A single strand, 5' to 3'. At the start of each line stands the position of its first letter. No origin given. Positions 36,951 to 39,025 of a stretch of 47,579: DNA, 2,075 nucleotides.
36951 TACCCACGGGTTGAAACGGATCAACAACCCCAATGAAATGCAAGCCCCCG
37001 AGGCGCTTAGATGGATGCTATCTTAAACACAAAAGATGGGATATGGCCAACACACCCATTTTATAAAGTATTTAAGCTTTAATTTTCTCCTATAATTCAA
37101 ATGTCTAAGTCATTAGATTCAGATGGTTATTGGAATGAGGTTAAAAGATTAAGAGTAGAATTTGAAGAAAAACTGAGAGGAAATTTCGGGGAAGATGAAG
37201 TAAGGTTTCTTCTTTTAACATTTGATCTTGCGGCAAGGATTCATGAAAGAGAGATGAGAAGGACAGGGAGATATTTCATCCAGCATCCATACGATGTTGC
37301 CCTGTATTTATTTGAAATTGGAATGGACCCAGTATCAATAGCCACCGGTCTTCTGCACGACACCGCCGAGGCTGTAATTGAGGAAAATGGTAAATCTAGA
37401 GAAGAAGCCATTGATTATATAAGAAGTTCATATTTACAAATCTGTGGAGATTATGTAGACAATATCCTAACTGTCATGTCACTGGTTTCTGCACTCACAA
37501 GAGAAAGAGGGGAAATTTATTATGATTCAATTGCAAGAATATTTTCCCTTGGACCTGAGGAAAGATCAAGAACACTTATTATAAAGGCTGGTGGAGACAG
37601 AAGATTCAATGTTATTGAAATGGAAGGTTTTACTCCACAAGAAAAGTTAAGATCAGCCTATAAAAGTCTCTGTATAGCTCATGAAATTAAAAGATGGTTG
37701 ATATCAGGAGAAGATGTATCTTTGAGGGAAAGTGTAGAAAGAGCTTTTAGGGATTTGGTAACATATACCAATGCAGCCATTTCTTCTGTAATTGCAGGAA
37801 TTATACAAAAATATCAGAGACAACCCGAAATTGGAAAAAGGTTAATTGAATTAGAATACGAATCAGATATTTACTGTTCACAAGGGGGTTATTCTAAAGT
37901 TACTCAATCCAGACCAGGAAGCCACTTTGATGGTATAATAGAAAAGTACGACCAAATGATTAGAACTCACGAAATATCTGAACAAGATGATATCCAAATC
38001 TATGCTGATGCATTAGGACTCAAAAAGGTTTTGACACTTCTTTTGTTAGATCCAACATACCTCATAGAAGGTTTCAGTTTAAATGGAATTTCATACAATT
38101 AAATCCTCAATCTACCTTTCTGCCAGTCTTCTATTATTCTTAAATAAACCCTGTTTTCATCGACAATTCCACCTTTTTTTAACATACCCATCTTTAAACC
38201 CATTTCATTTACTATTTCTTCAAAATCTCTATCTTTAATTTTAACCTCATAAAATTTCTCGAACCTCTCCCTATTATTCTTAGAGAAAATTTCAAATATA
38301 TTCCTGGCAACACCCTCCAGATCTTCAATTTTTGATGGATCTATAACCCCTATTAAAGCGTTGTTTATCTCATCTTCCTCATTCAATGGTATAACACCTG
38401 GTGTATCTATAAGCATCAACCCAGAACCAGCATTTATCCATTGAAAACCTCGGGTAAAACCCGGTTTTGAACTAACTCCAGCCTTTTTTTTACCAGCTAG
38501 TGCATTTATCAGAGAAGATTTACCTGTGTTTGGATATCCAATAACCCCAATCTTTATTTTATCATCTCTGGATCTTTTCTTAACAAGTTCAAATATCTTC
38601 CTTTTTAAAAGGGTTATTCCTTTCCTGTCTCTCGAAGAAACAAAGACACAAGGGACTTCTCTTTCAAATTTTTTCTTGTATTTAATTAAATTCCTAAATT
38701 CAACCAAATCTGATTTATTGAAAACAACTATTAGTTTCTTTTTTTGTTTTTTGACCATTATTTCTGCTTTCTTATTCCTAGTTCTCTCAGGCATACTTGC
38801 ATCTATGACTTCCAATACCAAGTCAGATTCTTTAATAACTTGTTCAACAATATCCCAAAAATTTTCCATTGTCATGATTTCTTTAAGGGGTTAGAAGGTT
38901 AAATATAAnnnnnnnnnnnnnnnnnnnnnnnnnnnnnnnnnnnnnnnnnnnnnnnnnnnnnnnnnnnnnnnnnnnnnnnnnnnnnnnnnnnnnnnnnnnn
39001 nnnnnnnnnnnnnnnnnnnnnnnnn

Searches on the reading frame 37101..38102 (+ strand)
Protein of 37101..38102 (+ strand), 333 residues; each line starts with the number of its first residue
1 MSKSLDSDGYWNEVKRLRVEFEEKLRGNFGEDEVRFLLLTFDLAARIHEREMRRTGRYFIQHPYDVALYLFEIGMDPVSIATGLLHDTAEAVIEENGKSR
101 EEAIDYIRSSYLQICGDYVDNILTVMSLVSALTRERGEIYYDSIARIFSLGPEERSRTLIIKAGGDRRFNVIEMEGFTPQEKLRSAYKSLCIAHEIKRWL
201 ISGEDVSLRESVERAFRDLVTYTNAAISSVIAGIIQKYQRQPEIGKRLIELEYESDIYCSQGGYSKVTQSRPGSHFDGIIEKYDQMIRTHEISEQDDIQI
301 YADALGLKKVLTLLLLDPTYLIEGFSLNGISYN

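Call 3: search_protein_families(library=pfam, proteins=[window:37101-38102:+], max_evalue=1)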
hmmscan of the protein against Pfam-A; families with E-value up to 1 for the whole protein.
window:37101-38102:+ (333 aa): 4 families
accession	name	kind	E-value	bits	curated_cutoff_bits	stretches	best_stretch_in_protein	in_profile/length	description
PF13328.12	HD_4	-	1e-06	29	27.2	1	41-94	2-54/156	HD domain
PF25178.1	Beta-prop_WDR41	-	0.014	14.6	50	1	155-249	100-195/440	WDR41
PF01966.28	HD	-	0.016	15.9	22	1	60-96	2-44/116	HD domain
PF10384.14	Scm3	-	0.058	13.5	24.3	0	226-245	11-31/53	Centromere protein Scm3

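Call 4: search_protein_families(library=ncbifam, proteins=[window:37101-38102:+], max_evalue=1)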
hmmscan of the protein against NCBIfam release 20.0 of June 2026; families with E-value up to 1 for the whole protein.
window:37101-38102:+ (333 aa): 2 families
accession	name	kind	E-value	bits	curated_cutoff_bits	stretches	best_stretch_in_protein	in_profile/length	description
TIGR00691.1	spoT_relA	subfamily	1.6e-10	40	499.2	1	41-189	2-137/687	RelA/SpoT family protein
NF008303.0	PRK11092.1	equivalog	8.5e-06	24.2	947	1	26-100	12-82/702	bifunctional GTP diphosphokinase/guanosine-3',5'-bis pyrophosphate 3'-pyrophosphohydrolase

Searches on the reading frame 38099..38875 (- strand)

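Call 3: search_protein_families(library=pfam, proteins=[window:38099-38875:-], max_evalue=1)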
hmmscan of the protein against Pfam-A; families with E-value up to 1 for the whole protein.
window:38099-38875:- (258 aa): 17 families
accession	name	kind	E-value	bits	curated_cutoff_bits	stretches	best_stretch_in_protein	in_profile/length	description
PF01926.29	MMR_HSR1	-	1.7e-20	73.6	21.9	2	108-174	1-70/113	50S ribosome-binding GTPase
PF02421.24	FeoB_N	-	1.1e-11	45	27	2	108-166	2-62/156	Ferrous iron transport protein B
PF03193.22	RsgA_GTPase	-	2.6e-09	37.6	30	1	35-161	43-168/174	RsgA GTPase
PF00350.29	Dynamin_N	-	3.8e-08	34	27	2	109-138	1-30/168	Dynamin family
PF00009.33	GTP_EFTU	-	1.9e-06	28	26.5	1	5-97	81-185/188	Elongation factor Tu GTP binding domain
PF16897.10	MMR_HSR1_Xtn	-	0.00023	21.5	35.2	1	46-97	56-103/106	C-terminal region of MMR_HSR1 domain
PF09439.16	SRPRB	-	0.0011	18.8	25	1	110-165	7-60/178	Signal recognition particle receptor beta subunit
PF20391.3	DUF6686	-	0.0046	17.4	23.9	1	33-70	63-100/117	Family of unknown function (DUF6686)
PF24028.1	DUF7339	-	0.0048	17.4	27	1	1-60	1-59/115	Domain of unknown function (DUF7339)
PF04548.22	AIG1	-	0.011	15.5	27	1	110-169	4-67/212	AIG1 family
PF02492.25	cobW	-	0.018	15.1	20.7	1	16-64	114-162/180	CobW/HypB/UreG, nucleotide-binding domain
PF08477.19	Roc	-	0.052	14.2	27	0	108-130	1-23/119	Ras of Complex, Roc, domain of DAPkinase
PF13238.12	AAA_18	-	0.057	14.3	29.4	1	109-129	1-21/128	AAA domain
PF05049.19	IIGP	-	0.11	12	24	1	93-127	23-56/375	Interferon-inducible GTPase (IIGP)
PF04468.17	PSP1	-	0.18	12.6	27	1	40-65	46-71/86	PSP1 C-terminal conserved region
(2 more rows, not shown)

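Call 4: search_protein_families(library=ncbifam, proteins=[window:38099-38875:-], max_evalue=1)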
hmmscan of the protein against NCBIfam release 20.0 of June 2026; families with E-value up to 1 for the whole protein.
window:38099-38875:- (258 aa): 36 families (the best 25 are shown)
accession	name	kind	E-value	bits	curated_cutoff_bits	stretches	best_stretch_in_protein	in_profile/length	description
TIGR03596.1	GTPase_YlqF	equivalog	7.6e-50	169.8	208.2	1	8-256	13-270/276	ribosome biogenesis GTPase YlqF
TIGR03594.1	GTPase_EngA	equivalog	3.6e-24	85.6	306.7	1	9-161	72-233/432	ribosome biogenesis GTPase Der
NF000908.1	PRK00089.1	equivalog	5.7e-19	68.5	237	2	109-179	6-77/291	GTPase Era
TIGR00450.1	mnmE_trmE_thdF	equivalog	8.6e-18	64.6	252.6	2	93-161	195-267/446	tRNA uridine-5-carboxymethylaminomethyl(34) synthesis GTPase MnmE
TIGR03918.1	GTP_HydF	equivalog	6.5e-16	58.2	325.55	2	11-106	81-175/392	[FeFe] hydrogenase H-cluster maturation GTPase HydF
TIGR03598.1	GTPase_YsxC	equivalog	8.2e-16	58.2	124.45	2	100-160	12-73/186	ribosome biogenesis GTP-binding protein YihA/YsxC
TIGR00231.1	small_GTP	domain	3.1e-15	56.3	42.5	2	106-166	3-65/164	GTP-binding protein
NF003661.0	PRK05291.1-3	equivalog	9.7e-15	54.8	380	2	106-170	216-281/448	tRNA uridine-5-carboxymethylaminomethyl(34) synthesis GTPase MnmE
TIGR03597.1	GTPase_YqeH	equivalog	1.1e-13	51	297.4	1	2-165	50-219/361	ribosome biogenesis GTPase YqeH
TIGR03156.1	GTP_HflX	equivalog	1.2e-13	50.8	216.75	2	14-96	266-349/351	GTPase HflX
TIGR00436.1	era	equivalog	7.6e-12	45.2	116.25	2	107-216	1-106/270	GTPase Era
NF007071.0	PRK09518.1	equivalog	1.7e-11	43.4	953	2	100-160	265-328/706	bifunctional cytidylate kinase/GTPase Der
NF002828.0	PRK03003.1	equivalog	6.9e-11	41.4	631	2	98-143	32-77/477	ribosome biogenesis GTPase Der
TIGR00437.1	feoB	equivalog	5.3e-09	35.3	315.65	2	113-166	1-56/594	ferrous iron transport protein B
TIGR02729.1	Obg_CgtA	equivalog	3.3e-07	29.6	280.25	2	109-130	160-181/329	Obg family GTPase CgtA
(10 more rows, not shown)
